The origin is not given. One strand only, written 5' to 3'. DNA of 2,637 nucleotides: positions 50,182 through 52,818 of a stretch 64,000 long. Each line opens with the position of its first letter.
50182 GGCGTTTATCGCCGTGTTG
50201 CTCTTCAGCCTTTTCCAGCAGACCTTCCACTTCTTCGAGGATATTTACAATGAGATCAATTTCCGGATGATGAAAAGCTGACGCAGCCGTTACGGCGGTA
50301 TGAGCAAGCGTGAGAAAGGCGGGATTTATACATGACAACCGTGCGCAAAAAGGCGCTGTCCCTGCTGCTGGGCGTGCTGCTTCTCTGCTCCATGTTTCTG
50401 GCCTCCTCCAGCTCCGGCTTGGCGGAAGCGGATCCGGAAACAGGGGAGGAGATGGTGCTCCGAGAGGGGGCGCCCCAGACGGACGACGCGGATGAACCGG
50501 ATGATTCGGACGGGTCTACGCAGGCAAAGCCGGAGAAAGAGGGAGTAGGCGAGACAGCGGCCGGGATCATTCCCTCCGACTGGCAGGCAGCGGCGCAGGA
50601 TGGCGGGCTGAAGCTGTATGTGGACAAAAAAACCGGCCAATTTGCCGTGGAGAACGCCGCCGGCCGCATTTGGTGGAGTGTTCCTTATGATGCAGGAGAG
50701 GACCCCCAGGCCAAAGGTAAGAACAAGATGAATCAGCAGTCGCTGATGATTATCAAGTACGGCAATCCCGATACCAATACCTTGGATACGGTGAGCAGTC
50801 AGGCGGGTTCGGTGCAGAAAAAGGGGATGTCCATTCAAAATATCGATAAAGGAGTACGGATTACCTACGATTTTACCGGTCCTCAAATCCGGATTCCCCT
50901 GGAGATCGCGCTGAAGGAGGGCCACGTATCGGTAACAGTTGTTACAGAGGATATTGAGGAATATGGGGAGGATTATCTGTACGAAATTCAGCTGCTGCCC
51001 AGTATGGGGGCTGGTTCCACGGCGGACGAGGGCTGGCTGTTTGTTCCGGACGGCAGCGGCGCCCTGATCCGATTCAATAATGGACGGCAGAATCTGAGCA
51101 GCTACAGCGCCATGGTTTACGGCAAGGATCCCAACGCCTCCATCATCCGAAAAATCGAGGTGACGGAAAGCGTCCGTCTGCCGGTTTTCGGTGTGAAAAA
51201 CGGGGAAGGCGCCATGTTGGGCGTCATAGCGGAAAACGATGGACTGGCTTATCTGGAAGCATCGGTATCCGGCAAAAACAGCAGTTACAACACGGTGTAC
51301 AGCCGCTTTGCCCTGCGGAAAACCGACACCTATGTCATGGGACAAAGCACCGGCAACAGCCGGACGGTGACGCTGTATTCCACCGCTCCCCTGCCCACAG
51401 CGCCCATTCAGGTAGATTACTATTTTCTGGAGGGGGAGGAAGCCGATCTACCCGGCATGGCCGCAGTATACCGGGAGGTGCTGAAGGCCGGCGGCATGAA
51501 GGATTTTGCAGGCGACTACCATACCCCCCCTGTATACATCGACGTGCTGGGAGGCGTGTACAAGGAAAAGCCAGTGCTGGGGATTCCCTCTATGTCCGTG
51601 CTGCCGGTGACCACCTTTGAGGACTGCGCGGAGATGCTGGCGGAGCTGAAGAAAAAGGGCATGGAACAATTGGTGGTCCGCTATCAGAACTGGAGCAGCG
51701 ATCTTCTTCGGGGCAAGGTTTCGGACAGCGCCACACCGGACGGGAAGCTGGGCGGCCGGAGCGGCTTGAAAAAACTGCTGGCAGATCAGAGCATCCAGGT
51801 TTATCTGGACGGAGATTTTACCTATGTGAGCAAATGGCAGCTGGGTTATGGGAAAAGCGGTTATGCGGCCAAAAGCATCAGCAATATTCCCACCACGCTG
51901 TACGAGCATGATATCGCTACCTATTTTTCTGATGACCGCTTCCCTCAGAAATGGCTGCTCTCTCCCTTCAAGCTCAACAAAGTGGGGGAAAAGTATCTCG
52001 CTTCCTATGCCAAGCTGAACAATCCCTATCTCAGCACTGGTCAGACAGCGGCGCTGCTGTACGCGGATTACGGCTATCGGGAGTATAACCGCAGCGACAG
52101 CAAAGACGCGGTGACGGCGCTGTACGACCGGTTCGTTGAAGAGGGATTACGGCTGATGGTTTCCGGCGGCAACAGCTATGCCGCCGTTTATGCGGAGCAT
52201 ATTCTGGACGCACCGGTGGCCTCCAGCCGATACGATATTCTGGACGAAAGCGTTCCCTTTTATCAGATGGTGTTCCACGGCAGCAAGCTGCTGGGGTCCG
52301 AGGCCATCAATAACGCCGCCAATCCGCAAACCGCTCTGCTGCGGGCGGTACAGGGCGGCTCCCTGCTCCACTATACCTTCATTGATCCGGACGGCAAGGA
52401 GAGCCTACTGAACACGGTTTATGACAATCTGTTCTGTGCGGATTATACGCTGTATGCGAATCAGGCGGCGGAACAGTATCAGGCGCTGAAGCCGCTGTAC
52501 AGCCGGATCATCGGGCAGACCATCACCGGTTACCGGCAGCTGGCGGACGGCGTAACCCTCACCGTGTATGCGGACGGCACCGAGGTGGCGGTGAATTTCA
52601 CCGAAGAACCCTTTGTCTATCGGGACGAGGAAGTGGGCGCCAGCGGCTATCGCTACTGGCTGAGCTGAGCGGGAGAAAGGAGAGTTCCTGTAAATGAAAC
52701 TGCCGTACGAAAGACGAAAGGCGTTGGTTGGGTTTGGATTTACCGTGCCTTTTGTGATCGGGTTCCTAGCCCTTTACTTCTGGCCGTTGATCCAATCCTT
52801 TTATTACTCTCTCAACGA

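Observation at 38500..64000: Gram-positive polysaccharide-utilization locus built mostly from unassigned protein families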

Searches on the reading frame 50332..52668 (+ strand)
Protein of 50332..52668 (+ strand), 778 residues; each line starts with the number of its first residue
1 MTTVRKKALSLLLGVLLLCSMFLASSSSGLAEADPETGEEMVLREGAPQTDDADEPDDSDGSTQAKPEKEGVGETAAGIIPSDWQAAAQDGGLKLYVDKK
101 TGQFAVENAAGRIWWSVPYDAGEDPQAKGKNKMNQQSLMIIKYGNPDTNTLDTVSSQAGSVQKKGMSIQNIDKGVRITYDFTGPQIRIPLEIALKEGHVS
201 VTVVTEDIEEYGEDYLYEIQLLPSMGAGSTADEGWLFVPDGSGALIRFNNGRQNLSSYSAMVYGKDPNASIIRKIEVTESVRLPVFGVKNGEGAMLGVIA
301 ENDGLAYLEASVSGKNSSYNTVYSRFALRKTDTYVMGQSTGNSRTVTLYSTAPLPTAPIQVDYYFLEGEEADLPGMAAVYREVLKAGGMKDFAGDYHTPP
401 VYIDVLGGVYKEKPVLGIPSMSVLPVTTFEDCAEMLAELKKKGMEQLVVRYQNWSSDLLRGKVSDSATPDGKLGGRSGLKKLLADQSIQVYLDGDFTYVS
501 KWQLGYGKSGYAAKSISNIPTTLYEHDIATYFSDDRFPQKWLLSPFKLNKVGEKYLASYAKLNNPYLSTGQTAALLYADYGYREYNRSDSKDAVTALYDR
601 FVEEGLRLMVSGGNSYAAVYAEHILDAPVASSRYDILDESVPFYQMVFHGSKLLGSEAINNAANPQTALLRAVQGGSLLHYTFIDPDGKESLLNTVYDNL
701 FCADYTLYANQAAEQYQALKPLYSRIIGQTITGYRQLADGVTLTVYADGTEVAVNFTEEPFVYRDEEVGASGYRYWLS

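Call 3: search_protein_families(library=pfam, proteins=[window:50332-52668:+], max_evalue=0.01)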
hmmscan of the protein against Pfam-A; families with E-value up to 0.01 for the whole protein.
window:50332-52668:+ (778 aa): 1 family
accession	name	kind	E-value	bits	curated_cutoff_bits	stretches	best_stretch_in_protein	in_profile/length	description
PF18952.6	DUF5696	-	3.7e-163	544.7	25.6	1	168-773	4-612/612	Family of unknown function (DUF5696)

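Call 7: search_protein_families(library=ncbifam, proteins=[window:50332-52668:+], max_evalue=0.01)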
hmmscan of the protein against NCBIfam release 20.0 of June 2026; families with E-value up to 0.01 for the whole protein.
window:50332-52668:+ (778 aa): 0 families

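Call 13: search_solved_structures(query=window:50332-52668:+, max_evalue=1)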
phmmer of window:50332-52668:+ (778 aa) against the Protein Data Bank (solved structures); distinct sequences matched with E-value up to 1: 0.

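Call 27: find_homologous_proteins(query=window:50332-52668:+)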
Query window:50332-52668:+ (778 aa): 194 proteins with E <= 0.001 among 8000 candidates; the best 120 are listed.
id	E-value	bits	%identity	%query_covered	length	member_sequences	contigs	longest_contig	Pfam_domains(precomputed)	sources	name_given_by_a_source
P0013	0.0e+0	1738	99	100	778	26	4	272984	PF18952.7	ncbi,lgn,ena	-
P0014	0.0e+0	1029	60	100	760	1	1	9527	PF18952.7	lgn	-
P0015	0.0e+0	1014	59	100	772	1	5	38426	PF18952.7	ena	-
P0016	6.1e-140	486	39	91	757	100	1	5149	PF18952.7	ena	-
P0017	5.1e-128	447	35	87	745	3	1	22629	PF18952.7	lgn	-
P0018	7.2e-125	437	35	89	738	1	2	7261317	PF18952.7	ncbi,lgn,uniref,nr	ncbi:hypothetical protein Back11_00060 [Paenibacillus baekrokdamisoli]|uniref:Uncharacterized protei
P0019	1.5e-124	436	35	96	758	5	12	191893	PF18952.7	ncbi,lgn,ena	-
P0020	4.2e-119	418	34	89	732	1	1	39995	PF18952.7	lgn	-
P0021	5.5e-119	417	53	48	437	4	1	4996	PF18952.7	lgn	-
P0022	8.1e-115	403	34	89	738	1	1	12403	PF18952.7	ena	-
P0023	7.9e-110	387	33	91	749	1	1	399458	PF18952.7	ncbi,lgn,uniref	ncbi:DUF5696 domain-containing protein [Paenibacillus sp. GCM10027626]|uniref:DUF5696 domain-contain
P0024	1.2e-106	376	35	87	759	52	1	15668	PF18952.7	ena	-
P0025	2.0e-106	376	33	92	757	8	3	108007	PF18952.7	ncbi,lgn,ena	-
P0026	6.7e-106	374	34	91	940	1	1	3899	PF18952.7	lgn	-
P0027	5.6e-103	364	33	87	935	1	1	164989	PF18952.7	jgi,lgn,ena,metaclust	metaclust:\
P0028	2.8e-102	362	33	89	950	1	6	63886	PF18952.7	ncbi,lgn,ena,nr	ncbi:MAG: hypothetical protein IJX77_03055 [Ruminococcus sp.]|nr:hypothetical protein [Ruminococcus 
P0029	5.2e-102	361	33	88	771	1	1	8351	PF18952.7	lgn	-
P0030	2.1e-101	359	34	87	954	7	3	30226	PF18952.7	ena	-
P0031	4.2e-100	355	33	89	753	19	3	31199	PF18952.7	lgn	-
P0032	6.9e-100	354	33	87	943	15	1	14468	PF18952.7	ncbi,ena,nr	ncbi:MAG: hypothetical protein IJJ81_01295 [Ruminococcus sp.]|nr:hypothetical protein [Ruminococcus 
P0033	2.3e-99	352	32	89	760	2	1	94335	PF18952.7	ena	-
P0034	2.5e-99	352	33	88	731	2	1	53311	PF18952.7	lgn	-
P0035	6.4e-99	351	33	89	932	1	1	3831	PF18952.7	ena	-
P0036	7.7e-99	351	33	87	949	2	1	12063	PF18952.7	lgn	-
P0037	9.6e-99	350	33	89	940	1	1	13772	PF18952.7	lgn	-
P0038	1.3e-98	350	31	88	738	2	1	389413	PF18952.7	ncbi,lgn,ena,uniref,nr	ncbi:DUF5696 domain-containing protein [Paenibacillus sp.]|uniref:DUF5696 domain-containing protein 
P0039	1.4e-98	350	33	86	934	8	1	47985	PF18952.7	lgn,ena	-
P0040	4.5e-98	348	33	87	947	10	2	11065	PF18952.7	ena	-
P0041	4.9e-98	348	33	87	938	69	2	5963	PF18952.7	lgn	-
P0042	7.5e-98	347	33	88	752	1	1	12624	PF18952.7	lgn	-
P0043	7.9e-98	347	35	86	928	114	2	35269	PF18952.7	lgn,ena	-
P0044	8.8e-98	347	33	87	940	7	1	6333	PF18952.7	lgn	-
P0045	4.2e-97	345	32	88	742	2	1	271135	PF18952.7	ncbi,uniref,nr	ncbi:DUF5696 domain-containing protein [Paenibacillus sp. PL91]|uniref:DUF5696 domain-containing pro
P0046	5.3e-97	344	31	98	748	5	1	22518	PF18952.7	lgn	-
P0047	6.4e-97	344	34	86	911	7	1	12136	PF18952.7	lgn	-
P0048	1.1e-96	343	35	88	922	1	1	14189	PF18952.7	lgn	-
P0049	2.0e-96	343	33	91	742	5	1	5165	PF18952.7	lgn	-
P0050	2.7e-96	342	33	87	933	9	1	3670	PF18952.7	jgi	jgi:hypothetical protein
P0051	5.7e-96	341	32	89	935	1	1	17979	PF18952.7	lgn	-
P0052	7.3e-96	341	31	89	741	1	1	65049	PF18952.7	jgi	jgi:hypothetical protein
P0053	3.2e-95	339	32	88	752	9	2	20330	PF18952.7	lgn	-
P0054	5.7e-95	338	32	90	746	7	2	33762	PF18952.7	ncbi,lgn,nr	ncbi:hypothetical protein BK133_27695 [Paenibacillus sp. FSL H8-0548]|nr:hypothetical protein BK133_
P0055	5.9e-95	338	33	87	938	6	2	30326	PF18952.7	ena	-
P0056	4.5e-93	331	32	85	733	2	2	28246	PF18952.7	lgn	-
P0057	8.6e-93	331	30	76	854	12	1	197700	PF18952.7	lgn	-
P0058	1.5e-92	330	32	85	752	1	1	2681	PF18952.7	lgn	-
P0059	2.7e-92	329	33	87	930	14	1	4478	PF18952.7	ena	-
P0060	3.3e-92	329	32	88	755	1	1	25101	PF18952.7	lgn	-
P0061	4.2e-92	328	32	87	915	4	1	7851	PF18952.7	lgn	-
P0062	1.0e-91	327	32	89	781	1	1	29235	PF18952.7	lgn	-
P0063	1.9e-91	326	32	78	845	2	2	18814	PF18952.7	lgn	-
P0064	2.0e-91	326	33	89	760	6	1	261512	PF18952.7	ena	-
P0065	2.3e-91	326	31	87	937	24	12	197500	PF18952.7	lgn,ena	-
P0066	2.7e-91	326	32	76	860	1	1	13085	PF18952.7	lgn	-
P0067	7.2e-91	324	32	89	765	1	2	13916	PF18952.7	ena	-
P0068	1.2e-90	323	33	87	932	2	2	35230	PF18952.7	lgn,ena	-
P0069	1.9e-90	323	31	91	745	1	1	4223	PF18952.7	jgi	jgi:hypothetical protein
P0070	5.4e-90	321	31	90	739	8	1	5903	PF18952.7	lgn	-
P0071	7.5e-90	321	32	85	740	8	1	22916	PF18952.7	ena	-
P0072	8.0e-90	321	32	74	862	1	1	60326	PF18952.7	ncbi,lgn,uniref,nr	ncbi:DUF5696 domain-containing protein [Paenibacillus sp. J5C_2022]|uniref:DUF5696 domain-containing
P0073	8.2e-90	321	31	89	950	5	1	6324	PF18952.7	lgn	-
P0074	1.2e-89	320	32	87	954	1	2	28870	PF18952.7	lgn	-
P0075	1.7e-89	320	30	83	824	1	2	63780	PF18952.7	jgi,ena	-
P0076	3.0e-89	319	31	88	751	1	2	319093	PF18952.7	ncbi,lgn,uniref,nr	ncbi:DUF5696 domain-containing protein [Paenibacillus sp.]|uniref:DUF5696 domain-containing protein 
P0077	4.0e-89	318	29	90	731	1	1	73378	PF18952.7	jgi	jgi:hypothetical protein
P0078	6.2e-89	318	31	87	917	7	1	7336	PF18952.7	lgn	-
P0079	1.2e-88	317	33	88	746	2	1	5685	PF18952.7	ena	-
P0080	1.3e-88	317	30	76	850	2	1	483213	PF18952.7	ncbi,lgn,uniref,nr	ncbi:DUF5696 domain-containing protein [Paenibacillus sp. VCA1]|uniref:DUF5696 domain-containing pro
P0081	1.5e-88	316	33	77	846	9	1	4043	PF18952.7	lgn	-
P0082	1.2e-87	314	30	89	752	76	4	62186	PF18952.7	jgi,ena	-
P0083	6.3e-87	311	33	89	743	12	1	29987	PF18952.7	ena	-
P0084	9.9e-87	311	31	75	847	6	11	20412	PF18952.7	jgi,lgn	-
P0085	4.0e-85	305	32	76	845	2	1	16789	PF18952.7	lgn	-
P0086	8.2e-84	301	30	94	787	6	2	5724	PF18952.7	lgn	-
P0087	9.9e-84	301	31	88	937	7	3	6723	PF18952.7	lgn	-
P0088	1.6e-83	300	30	71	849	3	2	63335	PF18952.7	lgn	-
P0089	4.2e-83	299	30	88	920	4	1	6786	PF18952.7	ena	-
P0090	1.5e-81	293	29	75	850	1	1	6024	PF18952.7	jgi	-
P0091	5.9e-81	291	30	73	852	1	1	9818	PF18952.7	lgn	-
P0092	1.1e-80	291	30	92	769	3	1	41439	PF18952.7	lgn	-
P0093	1.2e-80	290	33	74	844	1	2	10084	PF18952.7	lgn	-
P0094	1.4e-80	290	29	76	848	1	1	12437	PF18952.7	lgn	-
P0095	4.4e-80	289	29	71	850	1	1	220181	PF18952.7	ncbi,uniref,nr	ncbi:DUF5696 domain-containing protein [Paenibacillus kobensis]|uniref:DUF5696 domain-containing pro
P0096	5.3e-80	288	30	71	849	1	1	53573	PF18952.7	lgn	-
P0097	6.3e-80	288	30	72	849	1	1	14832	PF18952.7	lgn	-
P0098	7.2e-80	288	29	89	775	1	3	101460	PF18952.7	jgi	-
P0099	7.4e-80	288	30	75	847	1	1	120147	PF18952.7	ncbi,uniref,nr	ncbi:hypothetical protein F9U64_13595 [Gracilibacillus oryzae]|uniref:Uncharacterized protein n=1 Ta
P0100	1.2e-79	287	30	87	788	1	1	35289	PF18952.7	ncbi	-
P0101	4.2e-79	285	30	76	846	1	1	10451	PF18952.7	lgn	-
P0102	5.6e-79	285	31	72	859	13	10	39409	PF18952.7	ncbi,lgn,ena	-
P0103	2.3e-78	283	29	89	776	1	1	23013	PF18952.7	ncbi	-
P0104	3.6e-78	282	29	88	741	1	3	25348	PF18952.7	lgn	-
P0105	4.2e-78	282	31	74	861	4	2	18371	PF18952.7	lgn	-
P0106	4.5e-78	282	29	76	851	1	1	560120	PF18952.7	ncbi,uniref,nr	ncbi:hypothetical protein GE107_04125 [Cohnella sp. CFH 77786]|uniref:DUF5696 domain-containing prot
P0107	1.9e-77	280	30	91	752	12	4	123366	PF18952.7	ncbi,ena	-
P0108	1.5e-76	277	31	76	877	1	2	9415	PF18952.7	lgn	-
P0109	2.0e-76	276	31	74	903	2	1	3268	PF18952.7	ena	-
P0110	2.2e-76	276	28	87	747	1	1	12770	PF18952.7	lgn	-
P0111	2.6e-76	276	29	76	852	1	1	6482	PF18952.7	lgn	-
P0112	3.4e-76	276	29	87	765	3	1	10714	PF18952.7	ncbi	-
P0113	4.0e-76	275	32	74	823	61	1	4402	PF18952.7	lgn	-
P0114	6.8e-76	275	31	79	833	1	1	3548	PF18952.7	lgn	-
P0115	2.9e-75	273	31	85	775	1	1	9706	PF18952.7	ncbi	ncbi:MAG: DUF5696 domain-containing protein [Saccharofermentanales bacterium]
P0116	5.5e-75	272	29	76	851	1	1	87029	PF18952.7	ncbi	-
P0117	7.7e-75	271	30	76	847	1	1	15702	PF18952.7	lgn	-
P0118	1.2e-74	271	29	88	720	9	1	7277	PF18952.7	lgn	-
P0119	1.5e-74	270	28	71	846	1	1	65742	PF18952.7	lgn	-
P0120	1.7e-74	270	31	79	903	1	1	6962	PF18952.7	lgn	-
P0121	2.2e-74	270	32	76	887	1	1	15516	PF18952.7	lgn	-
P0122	2.3e-74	270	29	77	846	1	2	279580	PF18952.7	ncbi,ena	-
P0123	1.4e-73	267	31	76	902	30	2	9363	PF18952.7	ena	-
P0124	7.1e-73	265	30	89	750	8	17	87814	PF18952.7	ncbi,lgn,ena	-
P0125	3.3e-72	262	31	85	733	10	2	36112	PF18952.7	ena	-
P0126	3.5e-72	262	35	64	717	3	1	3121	PF18952.7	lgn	-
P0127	4.4e-72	262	31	73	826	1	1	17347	PF18952.7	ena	-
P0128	8.6e-72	261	31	75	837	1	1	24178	PF18952.7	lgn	-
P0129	1.5e-71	260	29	76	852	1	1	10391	PF18952.7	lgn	-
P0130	1.1e-70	257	30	85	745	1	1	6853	PF18952.7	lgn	-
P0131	2.3e-70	256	30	76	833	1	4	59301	PF18952.7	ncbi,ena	-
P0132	2.1e-69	253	31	73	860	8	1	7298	PF18952.7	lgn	-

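Call 42: predict_structure(alignment_id=A2)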
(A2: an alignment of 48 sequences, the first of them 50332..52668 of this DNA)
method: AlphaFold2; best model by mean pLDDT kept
length: 778 residues; sequences in the alignment: 48
mean_pLDDT: 87.5   pTM: 0.86
mean pLDDT of the five models: 87.5, 87.2, 86.6, 86.1, 85.6
residues with pLDDT >= 90: 542; 70-90: 143; 50-70: 37; < 50: 56
segments of 3 or more residues with pLDDT < 50: 25-76
pLDDT, mean of each block of 10 residues (from residue 1): 59 73 47 33 33 39 39 56 94 96 96 94 91 96 94 97 97 98 98 96 98 97 95 95 95 86 84 64 97 97 97 91 96 65 75 94 96 97 95 86 96 88 95 96 95 93 90 97 93 90 75 88 78 78 91 95 95 90 86 95 96 93 94 91 97 95 94 97 93 86 89 96 95 95 97 97 97 94
secondary structure, 60 per line:
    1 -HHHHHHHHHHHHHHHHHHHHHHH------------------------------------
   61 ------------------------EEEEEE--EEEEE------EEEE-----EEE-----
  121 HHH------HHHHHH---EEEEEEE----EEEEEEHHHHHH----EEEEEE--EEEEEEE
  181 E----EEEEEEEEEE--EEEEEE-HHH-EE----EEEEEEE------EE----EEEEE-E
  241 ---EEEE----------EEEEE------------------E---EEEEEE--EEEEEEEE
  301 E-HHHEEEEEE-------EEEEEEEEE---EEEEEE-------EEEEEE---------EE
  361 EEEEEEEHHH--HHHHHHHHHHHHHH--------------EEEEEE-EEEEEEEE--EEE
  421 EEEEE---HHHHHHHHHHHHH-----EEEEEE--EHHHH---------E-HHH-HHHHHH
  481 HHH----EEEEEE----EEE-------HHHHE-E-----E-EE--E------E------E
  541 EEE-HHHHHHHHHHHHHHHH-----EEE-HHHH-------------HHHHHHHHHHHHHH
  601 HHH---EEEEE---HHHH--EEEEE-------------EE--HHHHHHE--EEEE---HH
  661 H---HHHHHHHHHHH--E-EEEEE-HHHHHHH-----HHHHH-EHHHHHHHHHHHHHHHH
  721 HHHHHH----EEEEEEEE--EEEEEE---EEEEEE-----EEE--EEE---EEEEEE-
elements in order (helices of 4 or more, strands of 3 or more residues): H2-24 E85-90 E93-97 E104-107 E113-115 H130-135 E139-145 E150-155 H156-161 E166-171 E174-181 E186-195 E198-203 E215-221 E234-238 E244-247 E258-262 E285-290 E293-301 E306-311 E319-327 E331-336 E344-349 E359-367 H373-386 E401-406 E408-415 E418-425 H429-441 E447-452 H456-459 H475-483 E488-493 E498-500 H508-511 E540-543 H545-560 E566-568 H570-573 H587-603 E607-611 H615-618 E621-625 H643-648 E652-655 H665-675 E680-684 H686-692 H698-702 H705-726 E731-738 E741-746 E750-755 E761-763 E766-768 E772-777

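Call 60: find_related_loci(query=A2, collection=genome_contigs, flank=10000)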
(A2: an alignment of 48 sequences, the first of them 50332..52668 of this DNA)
Query A2 (778 aa) in genome_contigs; peptide patterns used: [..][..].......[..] (x = any residue, [..] = any of these).
598 stretches matched a pattern (row limit reached: there are more); 593 encode a relative of the query (tblastn E <= 1e-3); the best 80 are kept; 80 distinct loci.
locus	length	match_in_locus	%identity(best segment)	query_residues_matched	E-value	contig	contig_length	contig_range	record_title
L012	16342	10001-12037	35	80-758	2e-125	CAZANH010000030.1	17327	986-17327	MAG TPA_asm: uncultured Eubacteriales bacterium isolate SRP067234_co1_28 genome assembly, contig: k99_1133411, whole gen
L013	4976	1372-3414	34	84-761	1e-125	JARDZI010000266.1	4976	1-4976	MAG: Clostridiales bacterium isolate L_E1_T20_C_bin.95 scaffold_32535, whole genome shotgun sequence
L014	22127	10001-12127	34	65-774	5e-116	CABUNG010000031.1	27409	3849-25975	MAG TPA_asm: uncultured Ruminococcaceae bacterium isolate MGYG-HGUT-04159 genome assembly, contig: GUT_GENOME258161_31,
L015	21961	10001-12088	32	80-776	7e-114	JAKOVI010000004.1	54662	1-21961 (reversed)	MAG: Bacillota bacterium isolate JPNG_maxbin.050 k201_220533, whole genome shotgun sequence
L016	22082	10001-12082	33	84-773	1e-112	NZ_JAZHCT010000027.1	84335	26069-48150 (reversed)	Paenibacillus sp. IITD108 MBFLFMIA_27, whole genome shotgun sequence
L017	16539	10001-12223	31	6-776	8e-110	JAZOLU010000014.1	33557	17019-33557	MAG: Acutalibacteraceae bacterium isolate T1900045652_YK20190346.MAGScoT_cleanbin_000004 SGB_8217_k141_1883163, whole ge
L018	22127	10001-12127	33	53-774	3e-109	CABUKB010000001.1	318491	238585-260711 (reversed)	MAG TPA_asm: uncultured Ruminococcaceae bacterium isolate MGYG-HGUT-04076 genome assembly, contig: GUT_GENOME255824_1, w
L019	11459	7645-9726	33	84-776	1e-106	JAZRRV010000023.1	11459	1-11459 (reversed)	MAG: Acutalibacteraceae bacterium isolate T1900045352_YK20190042.MAGScoT_cleanbin_000013 SGB_6761_k141_228087, whole gen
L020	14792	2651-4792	33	64-775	3e-104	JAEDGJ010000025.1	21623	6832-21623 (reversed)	MAG: Clostridiaceae bacterium isolate MAG107 NODE_2373_length_21623_cov_6.057910, whole genome shotgun sequence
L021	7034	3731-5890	31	51-760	8e-104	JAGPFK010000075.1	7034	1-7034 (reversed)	MAG: Clostridia bacterium isolate Gw_SlDig_bin_162 Gw_SlDig_22910_length_7034_cov_3.624294, whole genome shotgun sequenc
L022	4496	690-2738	35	80-759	1e-103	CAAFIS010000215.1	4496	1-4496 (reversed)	MAG TPA_asm: Clostridia bacterium, isolate HGM12737, WGS project CAAFIS010000000 data, contig: SRS1596791_141_k141_17261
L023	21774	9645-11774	32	73-773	5e-103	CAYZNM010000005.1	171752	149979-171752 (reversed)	MAG TPA_asm: uncultured Eubacteriales bacterium isolate SRP242652_co1_111 genome assembly, contig: NODE_47_length_171752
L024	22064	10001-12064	32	80-773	1e-102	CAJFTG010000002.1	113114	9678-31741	Candidatus Avimonas caecicola isolate Chicken_7_mag_176 genome assembly, contig: MAGpy_11413_7_idba_bin_176_fascaffold_1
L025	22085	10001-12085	31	73-773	3e-102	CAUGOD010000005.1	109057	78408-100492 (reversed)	MAG TPA_asm: uncultured Oscillospiraceae bacterium isolate SRR16279974_bin.58_MetaWRAP_v1.3_MAG genome assembly, contig:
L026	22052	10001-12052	33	88-768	1e-100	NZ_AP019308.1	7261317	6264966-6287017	Paenibacillus baekrokdamisoli strain KCTC 33723 chromosome, complete genome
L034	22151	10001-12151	31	53-773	3e-97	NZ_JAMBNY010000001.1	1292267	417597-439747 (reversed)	Paenibacillus camelliae strain TA 29 NODE_1_, whole genome shotgun sequence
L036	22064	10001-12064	31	80-773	2e-95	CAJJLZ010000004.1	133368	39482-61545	MAG TPA_asm: uncultured Ruminococcaceae bacterium isolate ERR1430498-bin.11 genome assembly, contig: NODE_117_length_133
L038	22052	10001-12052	33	78-756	3e-95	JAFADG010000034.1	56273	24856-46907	MAG: Bacillota bacterium isolate OH_SBB_70 k127_360387, whole genome shotgun sequence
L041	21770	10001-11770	34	182-774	1e-93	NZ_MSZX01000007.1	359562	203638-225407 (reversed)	Paenibacillus selenitireducens strain ES3-24 ES3-24_scaffold7, whole genome shotgun sequence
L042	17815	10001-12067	33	76-759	2e-93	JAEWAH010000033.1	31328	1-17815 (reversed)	MAG: Bacillota bacterium isolate OH_PBB_200 k127_678838, whole genome shotgun sequence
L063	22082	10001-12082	29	62-756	2e-87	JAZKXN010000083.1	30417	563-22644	MAG: Acutalibacteraceae bacterium isolate T1900045118_TC20190112.MAGScoT_cleanbin_000022 SGB_4820_k141_1564769, whole ge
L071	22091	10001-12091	30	82-773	2e-85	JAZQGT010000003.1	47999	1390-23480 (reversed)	MAG: Faecousia sp. isolate T1900044629_TS20190095.MAGScoT_cleanbin_000075 SGB_1005_k141_80576, whole genome shotgun sequ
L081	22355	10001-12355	32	85-773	3e-82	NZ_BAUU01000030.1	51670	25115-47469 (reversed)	Halalkalibacter hemicellulosilyticusJCM 9152 strain JCM 9152, whole genome shotgun sequence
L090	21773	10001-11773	31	188-773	2e-79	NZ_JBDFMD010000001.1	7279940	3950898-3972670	Paenibacillus sp. 1P07SE 1, whole genome shotgun sequence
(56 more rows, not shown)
